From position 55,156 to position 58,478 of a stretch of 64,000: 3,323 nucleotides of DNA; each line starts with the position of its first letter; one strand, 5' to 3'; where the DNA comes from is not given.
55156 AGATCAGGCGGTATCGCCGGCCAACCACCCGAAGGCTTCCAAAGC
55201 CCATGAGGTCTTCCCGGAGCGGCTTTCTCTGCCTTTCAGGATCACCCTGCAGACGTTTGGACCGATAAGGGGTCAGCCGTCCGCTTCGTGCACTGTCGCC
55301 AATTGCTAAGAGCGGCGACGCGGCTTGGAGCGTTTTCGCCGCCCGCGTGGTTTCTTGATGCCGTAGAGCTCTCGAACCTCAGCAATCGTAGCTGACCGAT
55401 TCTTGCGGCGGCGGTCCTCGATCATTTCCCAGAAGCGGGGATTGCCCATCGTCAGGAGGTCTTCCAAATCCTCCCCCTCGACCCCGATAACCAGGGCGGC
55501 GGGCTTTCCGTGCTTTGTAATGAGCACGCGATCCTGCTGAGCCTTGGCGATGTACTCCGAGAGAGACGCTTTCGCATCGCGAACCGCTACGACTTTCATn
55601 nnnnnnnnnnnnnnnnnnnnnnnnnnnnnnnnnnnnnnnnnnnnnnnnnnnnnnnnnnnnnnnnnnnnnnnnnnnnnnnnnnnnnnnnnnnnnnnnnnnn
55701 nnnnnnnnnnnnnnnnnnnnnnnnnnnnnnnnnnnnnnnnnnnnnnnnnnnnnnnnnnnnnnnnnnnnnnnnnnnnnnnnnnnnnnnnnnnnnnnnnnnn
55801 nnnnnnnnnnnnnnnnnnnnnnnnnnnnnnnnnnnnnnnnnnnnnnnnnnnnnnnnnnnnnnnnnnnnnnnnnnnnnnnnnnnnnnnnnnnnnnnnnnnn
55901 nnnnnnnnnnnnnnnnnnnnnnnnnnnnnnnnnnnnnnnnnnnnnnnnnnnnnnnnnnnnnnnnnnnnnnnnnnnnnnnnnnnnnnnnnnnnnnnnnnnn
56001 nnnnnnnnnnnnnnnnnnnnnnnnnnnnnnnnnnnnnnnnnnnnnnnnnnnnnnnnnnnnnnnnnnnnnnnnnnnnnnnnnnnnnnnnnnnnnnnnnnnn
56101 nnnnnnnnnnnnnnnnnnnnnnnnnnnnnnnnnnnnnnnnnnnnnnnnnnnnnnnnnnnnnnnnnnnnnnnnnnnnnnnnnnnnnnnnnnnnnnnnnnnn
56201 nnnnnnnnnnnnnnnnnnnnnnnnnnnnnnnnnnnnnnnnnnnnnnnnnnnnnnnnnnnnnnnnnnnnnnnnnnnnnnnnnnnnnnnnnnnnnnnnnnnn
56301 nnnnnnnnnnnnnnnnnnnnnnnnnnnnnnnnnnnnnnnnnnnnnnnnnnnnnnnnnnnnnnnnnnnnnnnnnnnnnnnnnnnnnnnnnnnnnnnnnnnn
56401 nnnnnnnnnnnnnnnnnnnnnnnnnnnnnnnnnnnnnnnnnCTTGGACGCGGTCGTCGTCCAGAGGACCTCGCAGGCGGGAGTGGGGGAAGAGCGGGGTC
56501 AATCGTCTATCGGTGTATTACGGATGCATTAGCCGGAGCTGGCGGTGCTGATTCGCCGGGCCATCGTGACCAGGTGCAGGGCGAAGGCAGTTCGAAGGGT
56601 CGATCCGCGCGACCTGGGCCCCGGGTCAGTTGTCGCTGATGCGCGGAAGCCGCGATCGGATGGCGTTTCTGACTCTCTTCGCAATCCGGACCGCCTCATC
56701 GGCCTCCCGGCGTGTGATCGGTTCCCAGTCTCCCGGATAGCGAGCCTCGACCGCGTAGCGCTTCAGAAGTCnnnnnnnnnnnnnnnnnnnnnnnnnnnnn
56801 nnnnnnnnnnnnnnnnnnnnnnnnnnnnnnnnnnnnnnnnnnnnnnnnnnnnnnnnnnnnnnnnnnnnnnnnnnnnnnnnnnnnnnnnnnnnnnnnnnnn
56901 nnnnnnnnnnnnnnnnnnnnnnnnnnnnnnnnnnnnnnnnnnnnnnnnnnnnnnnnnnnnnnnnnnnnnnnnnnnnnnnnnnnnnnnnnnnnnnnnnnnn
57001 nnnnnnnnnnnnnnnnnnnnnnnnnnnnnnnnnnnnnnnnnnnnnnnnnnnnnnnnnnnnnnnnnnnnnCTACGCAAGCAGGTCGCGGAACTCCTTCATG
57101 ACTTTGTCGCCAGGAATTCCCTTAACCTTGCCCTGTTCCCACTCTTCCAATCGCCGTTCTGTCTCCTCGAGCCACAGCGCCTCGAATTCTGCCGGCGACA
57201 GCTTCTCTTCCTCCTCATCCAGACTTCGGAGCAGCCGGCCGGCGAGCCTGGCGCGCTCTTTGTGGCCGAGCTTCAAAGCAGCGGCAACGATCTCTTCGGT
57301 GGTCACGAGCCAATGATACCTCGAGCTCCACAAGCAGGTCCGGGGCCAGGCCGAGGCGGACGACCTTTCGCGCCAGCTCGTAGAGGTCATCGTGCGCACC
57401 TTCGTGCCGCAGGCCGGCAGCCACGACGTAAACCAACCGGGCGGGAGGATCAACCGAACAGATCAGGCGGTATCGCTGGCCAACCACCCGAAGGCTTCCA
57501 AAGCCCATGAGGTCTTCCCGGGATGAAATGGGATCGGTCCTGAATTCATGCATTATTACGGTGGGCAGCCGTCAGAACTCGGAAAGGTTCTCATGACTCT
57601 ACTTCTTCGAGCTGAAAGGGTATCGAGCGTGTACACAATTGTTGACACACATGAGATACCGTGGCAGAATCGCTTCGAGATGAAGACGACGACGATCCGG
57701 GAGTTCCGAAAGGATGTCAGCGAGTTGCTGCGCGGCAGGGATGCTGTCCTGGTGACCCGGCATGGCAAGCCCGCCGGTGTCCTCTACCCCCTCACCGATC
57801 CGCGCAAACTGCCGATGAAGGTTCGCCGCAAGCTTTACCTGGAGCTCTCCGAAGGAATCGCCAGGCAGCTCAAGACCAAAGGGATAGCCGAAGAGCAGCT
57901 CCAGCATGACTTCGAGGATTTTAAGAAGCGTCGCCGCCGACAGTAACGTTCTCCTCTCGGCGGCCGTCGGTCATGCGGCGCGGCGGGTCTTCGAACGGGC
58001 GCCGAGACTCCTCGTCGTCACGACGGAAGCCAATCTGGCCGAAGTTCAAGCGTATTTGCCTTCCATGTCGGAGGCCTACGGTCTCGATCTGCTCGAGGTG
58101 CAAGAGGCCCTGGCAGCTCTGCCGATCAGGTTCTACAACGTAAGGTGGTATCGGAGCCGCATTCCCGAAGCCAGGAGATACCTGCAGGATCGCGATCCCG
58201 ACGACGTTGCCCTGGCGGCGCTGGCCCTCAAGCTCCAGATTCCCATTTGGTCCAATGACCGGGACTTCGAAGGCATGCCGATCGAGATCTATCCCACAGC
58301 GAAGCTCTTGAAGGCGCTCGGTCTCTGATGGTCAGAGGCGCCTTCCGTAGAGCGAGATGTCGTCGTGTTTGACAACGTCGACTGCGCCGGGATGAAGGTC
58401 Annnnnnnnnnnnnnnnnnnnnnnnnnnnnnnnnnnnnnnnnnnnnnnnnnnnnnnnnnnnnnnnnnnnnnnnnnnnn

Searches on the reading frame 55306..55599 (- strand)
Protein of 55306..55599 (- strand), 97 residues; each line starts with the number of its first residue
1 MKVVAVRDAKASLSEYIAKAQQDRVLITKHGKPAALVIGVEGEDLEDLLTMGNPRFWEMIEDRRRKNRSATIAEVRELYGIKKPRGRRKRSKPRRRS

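Call 69: search_protein_families(library=pfam, proteins=[window:55306-55599:-], max_evalue=0.001)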
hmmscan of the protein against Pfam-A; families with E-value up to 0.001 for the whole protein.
window:55306-55599:- (97 aa): 1 family
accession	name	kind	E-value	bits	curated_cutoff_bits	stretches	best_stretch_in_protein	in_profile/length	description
PF02604.26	PhdYeFM_antitox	-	3.8e-10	39.8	29.8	1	1-72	1-70/74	Antitoxin Phd_YefM, type II toxin-antitoxin system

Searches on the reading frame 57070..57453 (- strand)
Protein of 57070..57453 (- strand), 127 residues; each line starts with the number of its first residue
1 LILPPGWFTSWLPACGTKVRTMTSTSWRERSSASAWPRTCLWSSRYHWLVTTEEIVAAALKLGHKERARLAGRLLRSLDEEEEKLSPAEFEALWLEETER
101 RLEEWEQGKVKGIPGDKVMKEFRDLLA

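Call 69: search_protein_families(library=pfam, proteins=[window:57070-57453:-], max_evalue=0.001)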
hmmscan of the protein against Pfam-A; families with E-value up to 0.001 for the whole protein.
window:57070-57453:- (127 aa): 1 family
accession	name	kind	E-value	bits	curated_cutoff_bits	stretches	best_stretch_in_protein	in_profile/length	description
PF09720.15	Unstab_antitox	-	1.1e-11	45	23.3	1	64-118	4-54/54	Putative addiction module component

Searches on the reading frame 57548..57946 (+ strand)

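Call 69: search_protein_families(library=pfam, proteins=[window:57548-57946:+], max_evalue=0.001)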
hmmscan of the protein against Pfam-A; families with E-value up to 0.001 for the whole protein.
window:57548-57946:+ (132 aa): 1 family
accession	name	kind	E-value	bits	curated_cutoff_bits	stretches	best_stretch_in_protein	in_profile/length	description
PF02604.26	PhdYeFM_antitox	-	1.3e-07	31.7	29.8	1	45-110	1-66/74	Antitoxin Phd_YefM, type II toxin-antitoxin system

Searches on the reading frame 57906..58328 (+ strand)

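Call 69: search_protein_families(library=pfam, proteins=[window:57906-58328:+], max_evalue=0.001)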
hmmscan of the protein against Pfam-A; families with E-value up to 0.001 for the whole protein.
window:57906-58328:+ (140 aa): 2 families
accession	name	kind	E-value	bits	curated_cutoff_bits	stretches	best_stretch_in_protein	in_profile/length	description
PF10130.15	PIN_2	-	7.1e-20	72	22.4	1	12-128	3-122/133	PIN domain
PF01850.27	PIN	-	6.1e-06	27.3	23.6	1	12-123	4-116/120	PIN domain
